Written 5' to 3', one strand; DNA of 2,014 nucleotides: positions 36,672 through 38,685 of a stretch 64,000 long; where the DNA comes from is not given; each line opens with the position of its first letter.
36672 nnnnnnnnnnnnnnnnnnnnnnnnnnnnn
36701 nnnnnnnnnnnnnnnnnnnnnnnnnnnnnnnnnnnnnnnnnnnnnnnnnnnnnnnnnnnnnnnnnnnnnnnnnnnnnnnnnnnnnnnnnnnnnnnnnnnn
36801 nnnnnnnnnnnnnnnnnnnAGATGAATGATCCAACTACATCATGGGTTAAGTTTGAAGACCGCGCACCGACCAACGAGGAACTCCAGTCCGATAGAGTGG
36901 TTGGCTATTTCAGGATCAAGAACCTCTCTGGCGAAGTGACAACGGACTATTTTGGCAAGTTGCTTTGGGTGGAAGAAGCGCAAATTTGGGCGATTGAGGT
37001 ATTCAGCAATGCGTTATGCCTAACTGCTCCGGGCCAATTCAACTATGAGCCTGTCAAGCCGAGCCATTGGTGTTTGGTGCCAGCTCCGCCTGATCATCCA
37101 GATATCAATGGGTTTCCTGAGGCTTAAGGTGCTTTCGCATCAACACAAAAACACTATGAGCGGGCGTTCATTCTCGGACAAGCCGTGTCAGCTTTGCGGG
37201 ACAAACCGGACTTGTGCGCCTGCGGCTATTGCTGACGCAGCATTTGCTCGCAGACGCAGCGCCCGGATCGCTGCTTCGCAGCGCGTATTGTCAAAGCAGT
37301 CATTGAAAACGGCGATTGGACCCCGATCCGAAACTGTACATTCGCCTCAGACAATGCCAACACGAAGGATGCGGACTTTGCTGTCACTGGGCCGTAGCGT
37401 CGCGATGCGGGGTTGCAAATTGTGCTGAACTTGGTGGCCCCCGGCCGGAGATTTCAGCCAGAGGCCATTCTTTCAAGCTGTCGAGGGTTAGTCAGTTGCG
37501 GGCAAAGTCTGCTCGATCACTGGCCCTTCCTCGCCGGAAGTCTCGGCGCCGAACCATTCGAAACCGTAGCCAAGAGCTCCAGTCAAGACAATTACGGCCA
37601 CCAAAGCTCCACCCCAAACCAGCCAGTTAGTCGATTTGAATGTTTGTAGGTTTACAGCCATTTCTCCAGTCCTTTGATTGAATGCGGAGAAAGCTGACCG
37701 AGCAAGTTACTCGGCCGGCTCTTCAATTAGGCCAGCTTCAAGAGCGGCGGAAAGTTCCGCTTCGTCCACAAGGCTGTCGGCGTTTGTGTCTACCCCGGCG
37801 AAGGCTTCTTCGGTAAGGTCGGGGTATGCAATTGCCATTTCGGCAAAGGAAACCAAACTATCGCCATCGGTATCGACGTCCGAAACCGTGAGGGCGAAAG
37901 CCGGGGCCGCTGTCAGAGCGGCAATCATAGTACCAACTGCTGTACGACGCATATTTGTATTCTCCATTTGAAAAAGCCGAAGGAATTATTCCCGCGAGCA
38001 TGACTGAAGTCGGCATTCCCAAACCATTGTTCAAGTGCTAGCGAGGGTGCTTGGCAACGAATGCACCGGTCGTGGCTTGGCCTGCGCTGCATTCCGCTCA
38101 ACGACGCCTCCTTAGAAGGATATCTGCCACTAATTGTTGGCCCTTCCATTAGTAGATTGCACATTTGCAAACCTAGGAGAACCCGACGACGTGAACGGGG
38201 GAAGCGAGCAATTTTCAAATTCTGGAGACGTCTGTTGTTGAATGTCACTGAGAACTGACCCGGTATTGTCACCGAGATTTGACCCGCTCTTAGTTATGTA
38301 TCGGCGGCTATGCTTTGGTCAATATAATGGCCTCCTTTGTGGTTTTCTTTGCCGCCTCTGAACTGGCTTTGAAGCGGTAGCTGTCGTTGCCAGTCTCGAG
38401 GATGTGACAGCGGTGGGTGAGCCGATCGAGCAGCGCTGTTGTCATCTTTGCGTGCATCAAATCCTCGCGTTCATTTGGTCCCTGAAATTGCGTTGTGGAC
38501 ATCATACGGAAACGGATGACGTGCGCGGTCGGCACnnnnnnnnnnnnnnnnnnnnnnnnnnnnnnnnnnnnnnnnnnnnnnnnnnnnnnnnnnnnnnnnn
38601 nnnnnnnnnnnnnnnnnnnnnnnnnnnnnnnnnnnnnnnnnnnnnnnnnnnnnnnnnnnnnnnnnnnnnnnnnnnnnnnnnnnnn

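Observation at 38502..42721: Crp/Fnr-linked module of seven small unknown proteins between virB6 and virD4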

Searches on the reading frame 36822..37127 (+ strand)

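Call 103: search_protein_families(library=pfam, max_evalue=0.1, proteins=[window:36822-37127:+])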
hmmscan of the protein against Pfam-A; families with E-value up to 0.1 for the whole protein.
window:36822-37127:+ (101 aa): 1 family
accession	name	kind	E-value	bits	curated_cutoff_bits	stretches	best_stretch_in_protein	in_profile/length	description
PF04448.17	DUF551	-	0.098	14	22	0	7-90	1-67/68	Protein of unknown function (DUF551)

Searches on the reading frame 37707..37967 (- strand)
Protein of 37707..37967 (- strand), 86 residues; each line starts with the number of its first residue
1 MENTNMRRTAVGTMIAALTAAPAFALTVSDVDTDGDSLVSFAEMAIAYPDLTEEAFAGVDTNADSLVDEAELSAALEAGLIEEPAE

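Call 3: search_protein_families(library=pfam, max_evalue=0.1, proteins=[window:37707-37967:-])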
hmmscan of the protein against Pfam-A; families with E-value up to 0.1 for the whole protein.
window:37707-37967:- (86 aa): 3 families
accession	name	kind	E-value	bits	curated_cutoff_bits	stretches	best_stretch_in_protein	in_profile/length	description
PF00036.39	EF-hand_1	-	3.1e-05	23.6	25.4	0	53-77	3-27/29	EF hand domain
PF13499.12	EF-hand_7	-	0.0003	21.5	30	0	26-48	44-66/67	EF-hand domain pair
PF13405.12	EF-hand_6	-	0.0049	16.9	25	0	53-77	3-27/30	EF-hand domain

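Call 4: search_protein_families(library=ncbifam, max_evalue=0.1, proteins=[window:37707-37967:-])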
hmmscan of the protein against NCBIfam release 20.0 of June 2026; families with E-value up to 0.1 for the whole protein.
window:37707-37967:- (86 aa): 3 families
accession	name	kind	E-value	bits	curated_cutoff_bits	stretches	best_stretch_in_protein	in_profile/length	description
NF041410.1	XopAW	subfamily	8.6e-05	22.4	120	1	28-78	109-164/235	XopAW family type III secretion system calcium-binding effector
NF053806.1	lanmdlnLanM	equivalog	0.0017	18.4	135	1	10-78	13-76/132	lanmodulin LanM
NF047639.1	throspo3_MtsD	equivalog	0.013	13.6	800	1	31-75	481-524/651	cell-cell cohesion protein MtsD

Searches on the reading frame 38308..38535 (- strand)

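Call 103: search_protein_families(library=pfam, max_evalue=0.1, proteins=[window:38308-38535:-])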
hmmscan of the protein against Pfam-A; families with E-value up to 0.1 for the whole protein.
window:38308-38535:- (75 aa): 1 family
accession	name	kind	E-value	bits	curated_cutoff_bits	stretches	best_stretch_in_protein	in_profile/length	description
PF01695.23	IstB_IS21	-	6.5e-10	39.4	24.1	1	26-61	203-238/238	IstB-like ATP binding protein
